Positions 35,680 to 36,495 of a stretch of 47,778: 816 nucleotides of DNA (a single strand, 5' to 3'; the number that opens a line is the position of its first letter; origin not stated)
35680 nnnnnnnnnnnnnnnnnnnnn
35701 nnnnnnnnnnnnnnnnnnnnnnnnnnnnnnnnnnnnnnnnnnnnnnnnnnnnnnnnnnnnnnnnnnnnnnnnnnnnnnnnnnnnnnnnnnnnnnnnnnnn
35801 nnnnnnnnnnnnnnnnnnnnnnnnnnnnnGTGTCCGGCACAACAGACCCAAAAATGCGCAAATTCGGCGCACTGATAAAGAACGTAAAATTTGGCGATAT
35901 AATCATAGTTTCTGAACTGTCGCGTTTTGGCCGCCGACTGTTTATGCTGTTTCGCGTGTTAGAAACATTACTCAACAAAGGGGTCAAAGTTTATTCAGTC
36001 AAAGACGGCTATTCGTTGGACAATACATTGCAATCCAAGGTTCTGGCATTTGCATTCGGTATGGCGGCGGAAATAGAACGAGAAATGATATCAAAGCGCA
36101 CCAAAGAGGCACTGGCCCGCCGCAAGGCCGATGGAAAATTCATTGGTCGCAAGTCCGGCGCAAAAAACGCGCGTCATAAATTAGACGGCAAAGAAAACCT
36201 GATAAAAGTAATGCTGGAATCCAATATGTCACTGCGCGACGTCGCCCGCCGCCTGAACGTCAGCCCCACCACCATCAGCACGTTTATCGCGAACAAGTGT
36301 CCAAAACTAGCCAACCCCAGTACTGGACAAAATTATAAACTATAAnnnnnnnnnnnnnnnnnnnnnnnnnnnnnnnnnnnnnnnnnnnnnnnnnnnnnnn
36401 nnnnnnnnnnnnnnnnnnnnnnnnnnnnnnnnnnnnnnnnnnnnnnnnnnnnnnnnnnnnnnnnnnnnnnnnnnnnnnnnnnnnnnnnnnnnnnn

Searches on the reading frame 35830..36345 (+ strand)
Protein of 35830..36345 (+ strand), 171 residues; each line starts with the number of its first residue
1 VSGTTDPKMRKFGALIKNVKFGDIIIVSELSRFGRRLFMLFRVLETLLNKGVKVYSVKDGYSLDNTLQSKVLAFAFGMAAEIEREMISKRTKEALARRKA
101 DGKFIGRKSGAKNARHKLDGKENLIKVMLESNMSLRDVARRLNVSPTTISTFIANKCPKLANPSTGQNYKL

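Call 4: search_protein_families(library=pfam, proteins=[window:35830-36345:+], max_evalue=0.01)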
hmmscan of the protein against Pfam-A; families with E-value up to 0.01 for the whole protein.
window:35830-36345:+ (171 aa): 15 families
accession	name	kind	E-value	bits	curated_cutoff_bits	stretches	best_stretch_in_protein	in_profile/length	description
PF00239.26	Resolvase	-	5e-20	72.5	23.3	1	2-103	43-144/145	Resolvase, N terminal domain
PF13936.12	HTH_38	-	5.2e-08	32.9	27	1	123-151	11-39/44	Helix-turn-helix domain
PF13443.12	HTH_26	-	9.8e-05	23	22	1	123-156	1-34/63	Cro/C1-type HTH DNA-binding domain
PF01381.28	HTH_3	-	0.0004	20.8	23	1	126-156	3-34/55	Helix-turn-helix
PF04218.19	CENP-B_N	-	0.0004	20.4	21.2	1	129-156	19-46/53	CENP-B N-terminal DNA-binding domain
PF02796.21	HTH_7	-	0.00047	20.7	23.8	1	117-149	3-38/45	Helix-turn-helix domain of resolvase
PF18024.7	HTH_50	-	0.00053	20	27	0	123-149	14-40/50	Helix-turn-helix domain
PF00356.27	LacI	-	0.00068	19.8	27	1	134-156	1-23/46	Bacterial regulatory proteins, lacI family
PF11427.14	HTH_Tnp_Tc3_1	-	0.0021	18.3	21.1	1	123-155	11-43/50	Tc3 transposase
PF13542.12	HTH_Tnp_ISL3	-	0.0021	17.9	27.4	1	132-150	26-44/51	Helix-turn-helix domain of transposase family ISL3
PF00196.25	GerE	-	0.0028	17.7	23.5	1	128-161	13-46/57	Bacterial regulatory proteins, luxR family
PF01527.26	HTH_Tnp_1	-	0.0043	17.7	24.1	1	121-153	12-44/75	Transposase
PF13412.12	HTH_24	-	0.0074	16.3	21.9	0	131-153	16-38/48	Winged helix-turn-helix DNA-binding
PF08279.18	HTH_11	-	0.0083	16.4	25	0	130-151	13-34/55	HTH domain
PF01371.25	Trp_repressor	-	0.0087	16.5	27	0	116-150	33-67/88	Trp repressor protein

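Call 5: search_protein_families(library=padloc, proteins=[window:35830-36345:+], max_evalue=0.01)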
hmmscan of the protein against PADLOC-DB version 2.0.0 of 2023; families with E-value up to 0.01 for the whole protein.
window:35830-36345:+ (171 aa): 3 families
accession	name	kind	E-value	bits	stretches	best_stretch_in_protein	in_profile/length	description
PDLC04133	mad1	-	0.0027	16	1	130-150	3-23/60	mads_1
PDLC01268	CasR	-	0.0057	14.6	0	10-154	70-159/179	"CAS-I,CAS-II,CAS-III,CAS-IV,CAS-V,CAS-VI; associated_signaling"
PDLC01434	CasR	-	0.0085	14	0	122-154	131-163/191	"CAS-I,CAS-II,CAS-III,CAS-IV,CAS-V,CAS-VI; associated_signaling"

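Call 6: search_protein_families(library=ncbifam, proteins=[window:35830-36345:+], max_evalue=0.01)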
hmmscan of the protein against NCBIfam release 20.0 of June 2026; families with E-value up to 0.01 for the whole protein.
window:35830-36345:+ (171 aa): 3 families
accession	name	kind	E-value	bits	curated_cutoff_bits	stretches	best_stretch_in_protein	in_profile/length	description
NF009949.0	PRK13413.1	equivalog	1.2e-54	185.1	272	1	1-156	41-196/203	master DNA invertase Mpi family serine-type recombinase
NF041201.1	recomb_XisF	equivalog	2.6e-06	26.7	375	1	3-104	41-142/465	fdxN element excision recombinase XisF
NF047344.1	SCCmet_CcrA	equivalog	0.00094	18.4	700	1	14-106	59-150/442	cassette chromosome recombinase CcrA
